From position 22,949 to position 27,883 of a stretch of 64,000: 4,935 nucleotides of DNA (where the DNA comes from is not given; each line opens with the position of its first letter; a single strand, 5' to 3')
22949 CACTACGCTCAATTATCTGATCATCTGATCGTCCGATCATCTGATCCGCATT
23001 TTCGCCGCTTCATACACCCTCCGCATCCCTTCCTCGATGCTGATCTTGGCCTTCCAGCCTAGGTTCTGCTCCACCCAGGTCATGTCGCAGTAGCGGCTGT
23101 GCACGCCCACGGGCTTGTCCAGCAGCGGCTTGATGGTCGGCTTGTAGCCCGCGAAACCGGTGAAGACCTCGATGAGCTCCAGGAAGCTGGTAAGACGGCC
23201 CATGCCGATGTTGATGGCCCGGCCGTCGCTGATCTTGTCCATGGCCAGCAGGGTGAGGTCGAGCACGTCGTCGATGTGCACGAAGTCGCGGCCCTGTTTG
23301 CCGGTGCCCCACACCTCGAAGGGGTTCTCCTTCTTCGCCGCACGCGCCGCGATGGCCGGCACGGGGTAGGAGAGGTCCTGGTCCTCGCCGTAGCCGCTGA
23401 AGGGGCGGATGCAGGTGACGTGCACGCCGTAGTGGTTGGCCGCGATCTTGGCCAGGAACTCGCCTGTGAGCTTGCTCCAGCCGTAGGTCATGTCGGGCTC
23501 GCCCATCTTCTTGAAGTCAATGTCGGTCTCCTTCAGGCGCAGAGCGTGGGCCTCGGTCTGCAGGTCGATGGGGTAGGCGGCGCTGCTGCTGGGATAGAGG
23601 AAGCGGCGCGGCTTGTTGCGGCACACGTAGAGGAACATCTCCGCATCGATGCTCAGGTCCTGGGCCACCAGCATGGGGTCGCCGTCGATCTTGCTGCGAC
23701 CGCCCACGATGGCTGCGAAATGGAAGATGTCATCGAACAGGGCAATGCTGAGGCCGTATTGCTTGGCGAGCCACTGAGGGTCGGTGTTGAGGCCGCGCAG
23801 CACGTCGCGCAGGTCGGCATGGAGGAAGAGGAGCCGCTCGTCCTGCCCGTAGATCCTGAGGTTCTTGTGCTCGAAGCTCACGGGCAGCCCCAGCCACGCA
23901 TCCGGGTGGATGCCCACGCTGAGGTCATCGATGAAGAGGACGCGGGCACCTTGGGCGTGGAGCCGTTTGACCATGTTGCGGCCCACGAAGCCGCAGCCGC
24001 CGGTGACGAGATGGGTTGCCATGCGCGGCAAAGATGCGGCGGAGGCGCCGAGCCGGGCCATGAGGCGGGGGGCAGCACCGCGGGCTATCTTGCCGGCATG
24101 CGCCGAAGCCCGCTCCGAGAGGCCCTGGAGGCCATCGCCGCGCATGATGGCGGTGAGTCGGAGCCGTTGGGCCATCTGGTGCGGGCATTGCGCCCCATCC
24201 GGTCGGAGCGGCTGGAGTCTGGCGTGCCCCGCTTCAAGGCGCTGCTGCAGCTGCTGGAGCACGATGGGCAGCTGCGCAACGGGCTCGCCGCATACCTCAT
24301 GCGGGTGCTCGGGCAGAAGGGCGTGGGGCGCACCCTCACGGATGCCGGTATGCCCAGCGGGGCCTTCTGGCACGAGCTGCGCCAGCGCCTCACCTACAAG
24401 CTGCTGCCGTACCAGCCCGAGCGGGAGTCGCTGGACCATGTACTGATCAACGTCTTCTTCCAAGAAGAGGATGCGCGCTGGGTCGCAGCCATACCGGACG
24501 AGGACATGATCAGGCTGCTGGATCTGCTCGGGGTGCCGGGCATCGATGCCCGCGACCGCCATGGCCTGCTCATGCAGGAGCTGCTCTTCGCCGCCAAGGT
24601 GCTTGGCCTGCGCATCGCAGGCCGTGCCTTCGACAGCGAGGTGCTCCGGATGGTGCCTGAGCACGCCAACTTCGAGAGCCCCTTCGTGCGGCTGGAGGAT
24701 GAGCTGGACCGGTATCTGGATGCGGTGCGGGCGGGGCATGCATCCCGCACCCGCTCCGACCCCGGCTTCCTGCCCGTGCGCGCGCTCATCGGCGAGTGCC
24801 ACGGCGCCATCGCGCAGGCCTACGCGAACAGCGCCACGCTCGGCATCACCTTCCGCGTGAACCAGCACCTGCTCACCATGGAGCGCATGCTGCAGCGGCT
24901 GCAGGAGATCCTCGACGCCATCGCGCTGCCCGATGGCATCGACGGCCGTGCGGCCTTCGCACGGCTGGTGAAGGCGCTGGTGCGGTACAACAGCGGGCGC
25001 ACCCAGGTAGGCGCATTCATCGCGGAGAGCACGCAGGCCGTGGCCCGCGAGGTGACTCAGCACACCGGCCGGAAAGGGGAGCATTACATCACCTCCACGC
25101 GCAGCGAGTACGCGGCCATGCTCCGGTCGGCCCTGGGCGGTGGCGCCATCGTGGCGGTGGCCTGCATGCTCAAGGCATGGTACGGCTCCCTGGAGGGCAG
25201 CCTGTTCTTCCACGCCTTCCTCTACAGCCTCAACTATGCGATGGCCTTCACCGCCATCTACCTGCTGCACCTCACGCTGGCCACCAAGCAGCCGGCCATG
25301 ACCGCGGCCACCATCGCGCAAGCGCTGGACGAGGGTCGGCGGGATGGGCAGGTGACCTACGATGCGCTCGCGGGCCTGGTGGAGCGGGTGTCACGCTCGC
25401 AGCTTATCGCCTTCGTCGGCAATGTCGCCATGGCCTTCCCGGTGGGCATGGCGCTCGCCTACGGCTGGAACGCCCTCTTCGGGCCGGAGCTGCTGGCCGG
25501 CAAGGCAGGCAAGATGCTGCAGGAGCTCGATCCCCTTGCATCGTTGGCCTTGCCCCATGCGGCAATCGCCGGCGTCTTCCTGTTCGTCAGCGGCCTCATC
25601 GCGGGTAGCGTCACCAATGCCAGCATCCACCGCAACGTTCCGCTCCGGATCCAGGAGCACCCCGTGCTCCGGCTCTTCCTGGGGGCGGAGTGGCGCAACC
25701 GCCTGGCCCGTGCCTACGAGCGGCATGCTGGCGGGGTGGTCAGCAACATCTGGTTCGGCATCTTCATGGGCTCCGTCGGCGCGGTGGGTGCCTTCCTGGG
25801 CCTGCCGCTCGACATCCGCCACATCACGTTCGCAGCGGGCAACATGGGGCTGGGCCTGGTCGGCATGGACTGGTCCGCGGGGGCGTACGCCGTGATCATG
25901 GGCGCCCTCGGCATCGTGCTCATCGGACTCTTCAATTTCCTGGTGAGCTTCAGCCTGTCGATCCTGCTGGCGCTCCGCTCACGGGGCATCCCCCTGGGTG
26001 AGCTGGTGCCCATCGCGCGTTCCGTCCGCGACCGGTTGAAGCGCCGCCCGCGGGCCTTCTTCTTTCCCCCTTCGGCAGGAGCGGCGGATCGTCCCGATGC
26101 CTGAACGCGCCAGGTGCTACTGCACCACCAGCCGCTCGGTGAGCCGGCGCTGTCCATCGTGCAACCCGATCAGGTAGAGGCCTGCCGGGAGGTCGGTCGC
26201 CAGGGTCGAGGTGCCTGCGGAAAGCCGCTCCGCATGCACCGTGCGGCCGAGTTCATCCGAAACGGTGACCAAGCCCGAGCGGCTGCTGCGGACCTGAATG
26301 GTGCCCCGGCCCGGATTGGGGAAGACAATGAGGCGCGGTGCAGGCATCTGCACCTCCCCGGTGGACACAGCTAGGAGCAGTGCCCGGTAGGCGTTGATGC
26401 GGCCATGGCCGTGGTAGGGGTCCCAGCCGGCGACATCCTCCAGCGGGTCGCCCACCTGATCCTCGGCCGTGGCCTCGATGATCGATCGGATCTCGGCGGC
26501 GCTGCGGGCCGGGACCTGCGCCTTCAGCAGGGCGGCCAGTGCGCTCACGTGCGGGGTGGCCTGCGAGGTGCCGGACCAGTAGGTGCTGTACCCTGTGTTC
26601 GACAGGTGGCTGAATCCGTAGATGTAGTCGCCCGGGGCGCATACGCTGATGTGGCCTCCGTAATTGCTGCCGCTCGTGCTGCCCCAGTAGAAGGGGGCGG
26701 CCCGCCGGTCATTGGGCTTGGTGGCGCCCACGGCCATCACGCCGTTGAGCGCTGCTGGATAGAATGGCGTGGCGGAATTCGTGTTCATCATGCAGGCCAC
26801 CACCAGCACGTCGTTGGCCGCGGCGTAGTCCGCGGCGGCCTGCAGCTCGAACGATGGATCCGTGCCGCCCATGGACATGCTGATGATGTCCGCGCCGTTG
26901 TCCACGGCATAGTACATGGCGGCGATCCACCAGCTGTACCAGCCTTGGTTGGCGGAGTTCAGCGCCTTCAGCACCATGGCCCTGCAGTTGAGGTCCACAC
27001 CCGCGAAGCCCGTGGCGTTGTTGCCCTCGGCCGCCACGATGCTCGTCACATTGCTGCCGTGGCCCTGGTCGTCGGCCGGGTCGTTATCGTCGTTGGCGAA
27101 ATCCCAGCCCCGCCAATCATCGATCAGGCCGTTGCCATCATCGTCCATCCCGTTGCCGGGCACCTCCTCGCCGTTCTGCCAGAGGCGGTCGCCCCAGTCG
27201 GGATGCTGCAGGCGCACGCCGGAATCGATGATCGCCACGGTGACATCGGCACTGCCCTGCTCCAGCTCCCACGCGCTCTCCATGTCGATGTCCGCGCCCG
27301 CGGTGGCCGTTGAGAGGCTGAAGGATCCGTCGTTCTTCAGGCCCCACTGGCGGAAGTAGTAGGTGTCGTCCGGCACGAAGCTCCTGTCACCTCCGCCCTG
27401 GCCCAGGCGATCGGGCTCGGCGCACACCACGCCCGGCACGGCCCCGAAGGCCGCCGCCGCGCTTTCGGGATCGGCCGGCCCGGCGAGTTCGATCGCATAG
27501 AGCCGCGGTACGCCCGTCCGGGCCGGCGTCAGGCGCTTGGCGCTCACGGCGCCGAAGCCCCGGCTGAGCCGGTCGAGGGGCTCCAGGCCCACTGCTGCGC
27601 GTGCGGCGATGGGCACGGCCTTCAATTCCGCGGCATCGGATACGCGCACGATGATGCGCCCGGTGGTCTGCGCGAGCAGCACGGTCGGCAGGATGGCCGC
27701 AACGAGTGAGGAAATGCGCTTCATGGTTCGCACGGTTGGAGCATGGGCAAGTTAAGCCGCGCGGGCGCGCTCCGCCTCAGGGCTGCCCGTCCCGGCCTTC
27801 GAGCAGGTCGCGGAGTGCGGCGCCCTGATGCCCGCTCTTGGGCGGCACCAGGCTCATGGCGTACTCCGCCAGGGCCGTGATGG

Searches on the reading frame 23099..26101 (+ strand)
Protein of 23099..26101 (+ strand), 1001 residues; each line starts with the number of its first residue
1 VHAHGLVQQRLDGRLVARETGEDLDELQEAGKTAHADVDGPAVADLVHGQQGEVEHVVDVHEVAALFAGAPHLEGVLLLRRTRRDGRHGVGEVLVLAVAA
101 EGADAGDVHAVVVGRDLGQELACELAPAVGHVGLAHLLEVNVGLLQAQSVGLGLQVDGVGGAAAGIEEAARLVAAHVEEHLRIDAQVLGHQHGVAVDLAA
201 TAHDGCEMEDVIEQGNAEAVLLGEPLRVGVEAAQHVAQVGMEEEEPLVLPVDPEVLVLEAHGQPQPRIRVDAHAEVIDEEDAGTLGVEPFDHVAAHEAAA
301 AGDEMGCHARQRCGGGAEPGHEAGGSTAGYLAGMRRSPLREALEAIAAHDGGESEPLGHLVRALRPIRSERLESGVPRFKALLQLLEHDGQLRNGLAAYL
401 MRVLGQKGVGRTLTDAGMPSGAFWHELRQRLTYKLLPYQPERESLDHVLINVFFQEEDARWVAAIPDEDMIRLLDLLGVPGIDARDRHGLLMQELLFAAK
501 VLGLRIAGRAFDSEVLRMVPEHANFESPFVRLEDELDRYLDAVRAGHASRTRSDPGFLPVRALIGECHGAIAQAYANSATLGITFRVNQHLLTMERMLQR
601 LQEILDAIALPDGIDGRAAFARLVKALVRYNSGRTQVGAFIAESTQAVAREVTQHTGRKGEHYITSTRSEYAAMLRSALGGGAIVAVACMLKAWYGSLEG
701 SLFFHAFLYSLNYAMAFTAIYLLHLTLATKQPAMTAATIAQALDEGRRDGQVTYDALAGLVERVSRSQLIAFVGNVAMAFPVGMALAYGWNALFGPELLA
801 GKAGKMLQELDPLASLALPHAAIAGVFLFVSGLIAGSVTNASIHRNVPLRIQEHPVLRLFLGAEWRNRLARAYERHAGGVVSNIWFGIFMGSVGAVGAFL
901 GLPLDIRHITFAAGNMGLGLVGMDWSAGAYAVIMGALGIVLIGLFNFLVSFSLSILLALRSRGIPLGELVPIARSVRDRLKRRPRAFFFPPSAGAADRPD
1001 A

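Call 84: search_protein_families(library=pfam, proteins=[window:23099-26101:+], max_evalue=0.01)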
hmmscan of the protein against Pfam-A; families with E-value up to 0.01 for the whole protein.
window:23099-26101:+ (1001 aa): 1 family
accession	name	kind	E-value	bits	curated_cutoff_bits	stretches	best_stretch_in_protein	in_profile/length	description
PF10136.14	SpecificRecomb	-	1.2e-178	595.9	24.6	1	357-990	7-639/639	Site-specific recombinase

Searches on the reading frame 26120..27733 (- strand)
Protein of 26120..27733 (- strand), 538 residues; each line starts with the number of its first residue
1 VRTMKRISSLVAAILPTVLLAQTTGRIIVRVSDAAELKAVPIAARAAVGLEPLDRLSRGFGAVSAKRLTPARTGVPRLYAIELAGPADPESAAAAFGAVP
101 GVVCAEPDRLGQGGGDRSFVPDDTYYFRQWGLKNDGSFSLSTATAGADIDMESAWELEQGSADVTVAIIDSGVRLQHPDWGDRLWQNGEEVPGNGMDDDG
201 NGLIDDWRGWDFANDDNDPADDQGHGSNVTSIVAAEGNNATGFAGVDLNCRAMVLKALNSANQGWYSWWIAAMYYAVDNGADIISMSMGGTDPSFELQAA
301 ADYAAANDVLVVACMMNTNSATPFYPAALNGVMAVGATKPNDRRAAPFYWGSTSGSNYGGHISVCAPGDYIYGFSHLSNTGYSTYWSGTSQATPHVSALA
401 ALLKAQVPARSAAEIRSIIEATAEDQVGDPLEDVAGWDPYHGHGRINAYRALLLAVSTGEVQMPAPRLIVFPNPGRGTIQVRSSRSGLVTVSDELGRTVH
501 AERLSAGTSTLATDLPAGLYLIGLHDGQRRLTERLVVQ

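Call 84: search_protein_families(library=pfam, proteins=[window:26120-27733:-], max_evalue=0.01)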
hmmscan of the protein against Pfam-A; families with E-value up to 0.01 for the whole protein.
window:26120-27733:- (538 aa): 2 families
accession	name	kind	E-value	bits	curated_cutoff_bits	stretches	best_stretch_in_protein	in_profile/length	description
PF00082.27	Peptidase_S8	-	6.7e-44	150.8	21.8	1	163-430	3-280/288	Subtilase family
PF18962.6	Por_Secre_tail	-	6.8e-05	23.5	27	1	470-537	1-75/75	Secretion system C-terminal sorting domain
